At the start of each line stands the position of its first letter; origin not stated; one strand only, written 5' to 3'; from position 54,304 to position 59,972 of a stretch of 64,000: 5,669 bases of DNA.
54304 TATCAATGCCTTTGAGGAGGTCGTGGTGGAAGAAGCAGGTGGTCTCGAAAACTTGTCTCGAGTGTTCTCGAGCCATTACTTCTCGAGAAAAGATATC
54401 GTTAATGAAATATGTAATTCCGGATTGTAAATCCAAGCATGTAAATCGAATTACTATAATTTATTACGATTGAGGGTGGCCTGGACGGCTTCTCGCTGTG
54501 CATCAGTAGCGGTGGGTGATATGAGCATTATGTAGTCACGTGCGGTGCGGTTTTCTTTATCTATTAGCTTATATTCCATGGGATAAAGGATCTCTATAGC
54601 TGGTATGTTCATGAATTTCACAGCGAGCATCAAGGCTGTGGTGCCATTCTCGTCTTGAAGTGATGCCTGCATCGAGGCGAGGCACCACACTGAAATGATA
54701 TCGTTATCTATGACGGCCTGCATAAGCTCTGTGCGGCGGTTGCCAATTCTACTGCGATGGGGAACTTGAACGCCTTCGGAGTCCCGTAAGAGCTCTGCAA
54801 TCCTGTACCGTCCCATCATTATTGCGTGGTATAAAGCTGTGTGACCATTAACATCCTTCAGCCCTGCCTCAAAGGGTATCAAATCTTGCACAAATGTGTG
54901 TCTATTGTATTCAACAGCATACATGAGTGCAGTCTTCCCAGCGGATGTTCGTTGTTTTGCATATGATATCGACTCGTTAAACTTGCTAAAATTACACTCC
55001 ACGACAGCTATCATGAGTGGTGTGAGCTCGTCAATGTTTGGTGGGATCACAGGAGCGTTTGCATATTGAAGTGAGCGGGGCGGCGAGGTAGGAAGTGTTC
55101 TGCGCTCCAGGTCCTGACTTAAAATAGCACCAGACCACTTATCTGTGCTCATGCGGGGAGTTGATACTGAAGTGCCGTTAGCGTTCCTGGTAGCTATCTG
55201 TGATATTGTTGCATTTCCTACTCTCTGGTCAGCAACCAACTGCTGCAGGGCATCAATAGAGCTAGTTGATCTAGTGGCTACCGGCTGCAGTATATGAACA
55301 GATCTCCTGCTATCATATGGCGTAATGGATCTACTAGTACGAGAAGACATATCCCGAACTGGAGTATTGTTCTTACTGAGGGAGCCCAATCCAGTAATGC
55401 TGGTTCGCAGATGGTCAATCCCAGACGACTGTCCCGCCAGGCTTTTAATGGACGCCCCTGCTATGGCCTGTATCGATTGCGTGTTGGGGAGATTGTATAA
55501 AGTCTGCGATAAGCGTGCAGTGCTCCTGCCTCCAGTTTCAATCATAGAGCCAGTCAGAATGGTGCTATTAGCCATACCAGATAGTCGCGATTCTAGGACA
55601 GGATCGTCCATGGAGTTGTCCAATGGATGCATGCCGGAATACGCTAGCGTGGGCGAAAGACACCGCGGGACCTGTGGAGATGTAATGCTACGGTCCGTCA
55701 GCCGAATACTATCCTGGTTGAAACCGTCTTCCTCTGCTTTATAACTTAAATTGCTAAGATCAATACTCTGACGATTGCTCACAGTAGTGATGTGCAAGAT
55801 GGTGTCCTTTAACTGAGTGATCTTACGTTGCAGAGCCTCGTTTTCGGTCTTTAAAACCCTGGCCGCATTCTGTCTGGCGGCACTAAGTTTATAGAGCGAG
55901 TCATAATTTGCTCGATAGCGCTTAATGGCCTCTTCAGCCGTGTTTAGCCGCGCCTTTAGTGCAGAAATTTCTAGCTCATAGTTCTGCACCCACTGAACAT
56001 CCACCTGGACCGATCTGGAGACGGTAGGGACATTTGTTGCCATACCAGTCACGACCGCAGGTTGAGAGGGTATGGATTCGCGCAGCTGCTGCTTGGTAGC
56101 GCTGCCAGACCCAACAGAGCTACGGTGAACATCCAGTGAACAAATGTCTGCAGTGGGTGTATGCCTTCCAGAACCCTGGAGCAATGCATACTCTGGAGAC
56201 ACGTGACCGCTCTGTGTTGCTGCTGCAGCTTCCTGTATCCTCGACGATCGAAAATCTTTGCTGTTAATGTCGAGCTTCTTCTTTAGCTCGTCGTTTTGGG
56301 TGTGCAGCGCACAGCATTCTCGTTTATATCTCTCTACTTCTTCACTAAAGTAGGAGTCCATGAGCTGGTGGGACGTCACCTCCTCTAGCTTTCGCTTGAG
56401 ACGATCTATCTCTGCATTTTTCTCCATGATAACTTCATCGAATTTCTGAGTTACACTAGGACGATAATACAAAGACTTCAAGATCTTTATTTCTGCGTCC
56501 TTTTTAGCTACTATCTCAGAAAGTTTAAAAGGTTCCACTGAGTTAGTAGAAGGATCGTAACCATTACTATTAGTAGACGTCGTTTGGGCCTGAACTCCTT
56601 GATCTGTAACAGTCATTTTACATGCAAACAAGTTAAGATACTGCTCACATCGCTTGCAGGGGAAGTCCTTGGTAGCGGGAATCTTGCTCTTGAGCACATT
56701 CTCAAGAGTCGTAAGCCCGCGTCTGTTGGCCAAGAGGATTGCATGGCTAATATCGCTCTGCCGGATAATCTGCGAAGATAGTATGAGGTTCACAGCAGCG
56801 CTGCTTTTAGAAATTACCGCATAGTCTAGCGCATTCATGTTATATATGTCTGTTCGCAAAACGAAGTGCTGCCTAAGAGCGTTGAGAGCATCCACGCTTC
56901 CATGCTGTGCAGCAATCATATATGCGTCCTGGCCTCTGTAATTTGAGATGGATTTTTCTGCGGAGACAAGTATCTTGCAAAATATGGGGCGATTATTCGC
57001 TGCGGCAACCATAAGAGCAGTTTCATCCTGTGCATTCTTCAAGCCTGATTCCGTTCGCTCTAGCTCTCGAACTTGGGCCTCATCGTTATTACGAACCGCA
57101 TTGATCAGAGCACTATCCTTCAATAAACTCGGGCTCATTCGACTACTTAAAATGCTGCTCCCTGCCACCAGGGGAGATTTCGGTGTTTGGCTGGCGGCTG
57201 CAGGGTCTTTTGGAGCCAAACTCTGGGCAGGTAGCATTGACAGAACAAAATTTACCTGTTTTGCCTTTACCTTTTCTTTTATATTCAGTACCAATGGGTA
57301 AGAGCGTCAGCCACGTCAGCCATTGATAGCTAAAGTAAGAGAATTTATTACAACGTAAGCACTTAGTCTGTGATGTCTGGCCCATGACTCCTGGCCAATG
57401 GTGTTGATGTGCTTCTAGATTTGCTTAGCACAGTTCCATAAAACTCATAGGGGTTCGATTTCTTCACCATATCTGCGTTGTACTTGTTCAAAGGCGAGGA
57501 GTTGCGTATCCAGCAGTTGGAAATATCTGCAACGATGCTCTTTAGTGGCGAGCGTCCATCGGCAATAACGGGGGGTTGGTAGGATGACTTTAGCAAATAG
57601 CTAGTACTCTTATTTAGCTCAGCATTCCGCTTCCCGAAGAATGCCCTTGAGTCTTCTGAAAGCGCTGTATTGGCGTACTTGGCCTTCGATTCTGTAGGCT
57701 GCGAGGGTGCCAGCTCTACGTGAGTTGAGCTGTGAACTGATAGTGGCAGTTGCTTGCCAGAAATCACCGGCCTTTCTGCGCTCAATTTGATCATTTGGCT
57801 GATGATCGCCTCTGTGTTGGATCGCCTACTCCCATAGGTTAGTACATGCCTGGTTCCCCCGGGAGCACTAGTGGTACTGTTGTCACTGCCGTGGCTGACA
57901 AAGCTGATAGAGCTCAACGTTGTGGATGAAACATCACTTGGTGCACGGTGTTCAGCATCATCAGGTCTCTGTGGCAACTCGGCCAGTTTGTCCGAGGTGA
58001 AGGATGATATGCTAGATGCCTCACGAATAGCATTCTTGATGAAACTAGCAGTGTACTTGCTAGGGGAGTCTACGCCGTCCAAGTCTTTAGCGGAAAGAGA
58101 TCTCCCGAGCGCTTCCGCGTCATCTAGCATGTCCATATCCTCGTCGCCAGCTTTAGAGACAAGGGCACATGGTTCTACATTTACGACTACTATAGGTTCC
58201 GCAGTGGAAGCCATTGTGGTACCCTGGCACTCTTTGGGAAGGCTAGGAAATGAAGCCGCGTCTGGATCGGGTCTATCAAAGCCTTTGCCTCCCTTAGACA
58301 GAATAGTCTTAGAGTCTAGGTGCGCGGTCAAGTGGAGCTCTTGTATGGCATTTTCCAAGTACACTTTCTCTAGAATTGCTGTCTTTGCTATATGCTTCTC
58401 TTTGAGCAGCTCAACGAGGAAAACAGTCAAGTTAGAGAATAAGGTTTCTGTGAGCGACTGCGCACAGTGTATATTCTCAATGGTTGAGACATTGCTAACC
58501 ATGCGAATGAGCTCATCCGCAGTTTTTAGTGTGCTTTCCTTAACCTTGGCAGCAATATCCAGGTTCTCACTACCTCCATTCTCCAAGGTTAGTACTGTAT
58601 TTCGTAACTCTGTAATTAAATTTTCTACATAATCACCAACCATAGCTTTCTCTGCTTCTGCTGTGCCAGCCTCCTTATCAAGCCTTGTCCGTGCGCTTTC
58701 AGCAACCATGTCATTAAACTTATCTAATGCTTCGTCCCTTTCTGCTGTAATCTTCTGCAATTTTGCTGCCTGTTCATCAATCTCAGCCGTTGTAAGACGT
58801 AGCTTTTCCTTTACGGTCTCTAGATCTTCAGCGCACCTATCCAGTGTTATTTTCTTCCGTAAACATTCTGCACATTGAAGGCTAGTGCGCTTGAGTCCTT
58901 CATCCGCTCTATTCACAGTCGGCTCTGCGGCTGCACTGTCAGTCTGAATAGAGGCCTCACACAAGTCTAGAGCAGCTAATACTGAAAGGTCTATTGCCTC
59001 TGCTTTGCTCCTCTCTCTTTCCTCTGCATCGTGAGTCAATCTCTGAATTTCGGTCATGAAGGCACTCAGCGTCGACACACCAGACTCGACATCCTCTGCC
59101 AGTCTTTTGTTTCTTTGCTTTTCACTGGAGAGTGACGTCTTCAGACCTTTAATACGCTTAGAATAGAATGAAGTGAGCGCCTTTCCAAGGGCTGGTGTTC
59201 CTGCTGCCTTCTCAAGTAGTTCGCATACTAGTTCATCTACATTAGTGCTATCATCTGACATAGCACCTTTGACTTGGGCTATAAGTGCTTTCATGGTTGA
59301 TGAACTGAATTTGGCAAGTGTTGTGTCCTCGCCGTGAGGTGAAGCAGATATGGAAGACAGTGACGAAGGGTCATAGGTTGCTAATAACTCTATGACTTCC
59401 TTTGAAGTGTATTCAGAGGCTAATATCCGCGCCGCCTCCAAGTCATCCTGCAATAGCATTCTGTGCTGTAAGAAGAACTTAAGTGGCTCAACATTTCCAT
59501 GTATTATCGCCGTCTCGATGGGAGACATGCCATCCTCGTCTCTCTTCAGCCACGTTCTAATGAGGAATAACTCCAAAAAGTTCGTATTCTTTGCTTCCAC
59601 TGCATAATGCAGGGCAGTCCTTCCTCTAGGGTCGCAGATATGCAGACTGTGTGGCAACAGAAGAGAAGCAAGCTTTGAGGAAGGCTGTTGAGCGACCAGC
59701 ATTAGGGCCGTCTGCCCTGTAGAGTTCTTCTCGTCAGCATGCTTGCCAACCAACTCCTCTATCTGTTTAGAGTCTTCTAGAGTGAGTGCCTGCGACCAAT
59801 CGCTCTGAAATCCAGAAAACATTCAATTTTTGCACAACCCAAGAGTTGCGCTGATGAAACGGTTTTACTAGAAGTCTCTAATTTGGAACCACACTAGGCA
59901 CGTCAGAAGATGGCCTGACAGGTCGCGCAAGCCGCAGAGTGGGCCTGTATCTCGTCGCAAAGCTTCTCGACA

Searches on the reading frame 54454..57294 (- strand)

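Call 30: search_protein_families(library=pfam, proteins=[window:54454-57294:-], max_evalue=0.001)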
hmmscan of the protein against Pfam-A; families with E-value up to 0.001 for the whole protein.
window:54454-57294:- (946 aa): 5 families
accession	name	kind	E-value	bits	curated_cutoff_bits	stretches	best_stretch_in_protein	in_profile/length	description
PF12796.13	Ank_2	-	1.6e-28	99.5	27.3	3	760-843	1-85/90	Ankyrin repeats (3 copies)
PF00023.36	Ank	-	5.3e-14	52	21.1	0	816-841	1-25/33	Ankyrin repeat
PF13606.12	Ank_3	-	2.9e-12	45.9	22.3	0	816-837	1-22/30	Ankyrin repeat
PF13857.12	Ank_5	-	3e-12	47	27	0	879-921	11-55/56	Ankyrin repeats (many copies)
PF13637.12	Ank_4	-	4.4e-12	46.3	22.7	0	790-836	1-49/50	Ankyrin repeats (many copies)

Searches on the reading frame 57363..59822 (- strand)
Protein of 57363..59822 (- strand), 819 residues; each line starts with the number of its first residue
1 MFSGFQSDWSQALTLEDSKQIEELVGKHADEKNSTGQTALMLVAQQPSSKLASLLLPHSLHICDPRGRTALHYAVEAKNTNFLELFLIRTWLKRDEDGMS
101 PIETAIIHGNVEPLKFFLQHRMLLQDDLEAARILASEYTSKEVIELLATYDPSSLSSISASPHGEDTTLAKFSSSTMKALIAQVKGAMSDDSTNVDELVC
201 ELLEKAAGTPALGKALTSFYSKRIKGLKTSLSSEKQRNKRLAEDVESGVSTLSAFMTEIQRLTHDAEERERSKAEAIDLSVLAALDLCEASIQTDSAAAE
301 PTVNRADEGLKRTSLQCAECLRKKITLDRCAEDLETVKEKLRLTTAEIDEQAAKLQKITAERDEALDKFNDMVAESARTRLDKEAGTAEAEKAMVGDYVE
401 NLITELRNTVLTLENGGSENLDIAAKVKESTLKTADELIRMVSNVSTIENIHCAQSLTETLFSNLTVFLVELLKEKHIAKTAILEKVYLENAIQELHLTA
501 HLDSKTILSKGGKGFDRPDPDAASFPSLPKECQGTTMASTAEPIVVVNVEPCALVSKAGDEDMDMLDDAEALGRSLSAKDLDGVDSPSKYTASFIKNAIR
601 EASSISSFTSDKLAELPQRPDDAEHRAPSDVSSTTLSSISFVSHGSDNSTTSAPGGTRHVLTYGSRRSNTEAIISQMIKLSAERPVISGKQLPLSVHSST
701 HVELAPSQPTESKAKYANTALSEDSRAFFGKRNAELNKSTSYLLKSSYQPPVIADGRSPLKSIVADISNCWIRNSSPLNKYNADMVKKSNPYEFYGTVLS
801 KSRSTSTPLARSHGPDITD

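Call 30: search_protein_families(library=pfam, proteins=[window:57363-59822:-], max_evalue=0.001)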
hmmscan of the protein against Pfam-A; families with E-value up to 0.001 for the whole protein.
window:57363-59822:- (819 aa): 5 families
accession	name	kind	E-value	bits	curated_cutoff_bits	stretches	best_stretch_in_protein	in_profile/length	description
PF12796.13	Ank_2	-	9.5e-15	55.4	27.3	1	17-87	9-80/90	Ankyrin repeats (3 copies)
PF13606.12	Ank_3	-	6.2e-07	29.6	22.3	0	67-87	2-22/30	Ankyrin repeat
PF13637.12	Ank_4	-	1.4e-06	28.9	22.7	0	51-87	12-50/50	Ankyrin repeats (many copies)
PF00023.36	Ank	-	4.8e-06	27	21.1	0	67-87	2-22/33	Ankyrin repeat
PF13857.12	Ank_5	-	0.00013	22.7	27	0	35-74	15-56/56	Ankyrin repeats (many copies)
